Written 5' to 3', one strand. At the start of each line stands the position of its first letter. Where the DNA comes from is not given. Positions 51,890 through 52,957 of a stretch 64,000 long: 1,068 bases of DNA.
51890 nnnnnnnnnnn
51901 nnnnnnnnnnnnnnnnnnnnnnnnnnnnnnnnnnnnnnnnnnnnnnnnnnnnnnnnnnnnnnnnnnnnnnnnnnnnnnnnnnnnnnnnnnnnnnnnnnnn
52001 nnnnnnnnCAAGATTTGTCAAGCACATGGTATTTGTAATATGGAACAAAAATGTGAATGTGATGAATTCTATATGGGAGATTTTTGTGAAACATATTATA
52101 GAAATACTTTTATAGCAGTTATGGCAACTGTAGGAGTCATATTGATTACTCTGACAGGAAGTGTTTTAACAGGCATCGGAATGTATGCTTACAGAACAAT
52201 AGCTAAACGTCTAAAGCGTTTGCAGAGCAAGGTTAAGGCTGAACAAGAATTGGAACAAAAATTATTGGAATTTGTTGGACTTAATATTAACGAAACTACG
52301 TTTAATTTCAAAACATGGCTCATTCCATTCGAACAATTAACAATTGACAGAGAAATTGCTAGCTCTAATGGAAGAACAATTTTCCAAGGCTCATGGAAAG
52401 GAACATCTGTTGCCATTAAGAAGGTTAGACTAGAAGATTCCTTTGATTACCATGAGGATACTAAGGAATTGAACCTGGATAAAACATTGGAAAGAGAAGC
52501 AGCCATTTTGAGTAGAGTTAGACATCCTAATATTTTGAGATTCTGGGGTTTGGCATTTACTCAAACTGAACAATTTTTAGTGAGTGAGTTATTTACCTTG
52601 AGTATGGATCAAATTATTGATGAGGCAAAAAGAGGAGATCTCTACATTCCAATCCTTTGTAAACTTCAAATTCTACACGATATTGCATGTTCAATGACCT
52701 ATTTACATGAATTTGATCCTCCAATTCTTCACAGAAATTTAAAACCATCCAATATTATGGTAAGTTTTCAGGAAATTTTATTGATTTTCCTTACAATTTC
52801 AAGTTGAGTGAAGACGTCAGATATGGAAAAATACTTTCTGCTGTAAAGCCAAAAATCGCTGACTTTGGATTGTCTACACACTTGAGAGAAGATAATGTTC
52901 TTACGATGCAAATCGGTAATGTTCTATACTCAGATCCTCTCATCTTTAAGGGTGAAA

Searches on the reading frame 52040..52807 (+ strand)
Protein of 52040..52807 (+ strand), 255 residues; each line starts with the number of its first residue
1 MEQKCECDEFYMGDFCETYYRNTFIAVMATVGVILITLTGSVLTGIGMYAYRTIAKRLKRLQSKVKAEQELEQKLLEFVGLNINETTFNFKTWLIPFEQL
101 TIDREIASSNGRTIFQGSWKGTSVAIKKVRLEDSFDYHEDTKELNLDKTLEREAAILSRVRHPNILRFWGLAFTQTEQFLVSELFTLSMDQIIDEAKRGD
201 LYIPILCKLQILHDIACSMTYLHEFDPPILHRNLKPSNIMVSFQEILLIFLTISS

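Call 3: search_protein_families(library=pfam, proteins=[window:52040-52807:+], max_evalue=1)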
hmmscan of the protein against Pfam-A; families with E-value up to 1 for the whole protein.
window:52040-52807:+ (255 aa): 3 families
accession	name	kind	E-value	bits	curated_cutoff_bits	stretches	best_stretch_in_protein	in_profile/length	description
PF00069.31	Pkinase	-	3.8e-14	53.1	31.7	1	119-242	22-132/263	Protein kinase domain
PF07714.23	PK_Tyr_Ser-Thr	-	1.4e-12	47.9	23.1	1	101-245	2-139/258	Protein tyrosine and serine/threonine kinase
PF14880.11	COX14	-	0.037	14.3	25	1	31-70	19-58/59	Cytochrome oxidase c assembly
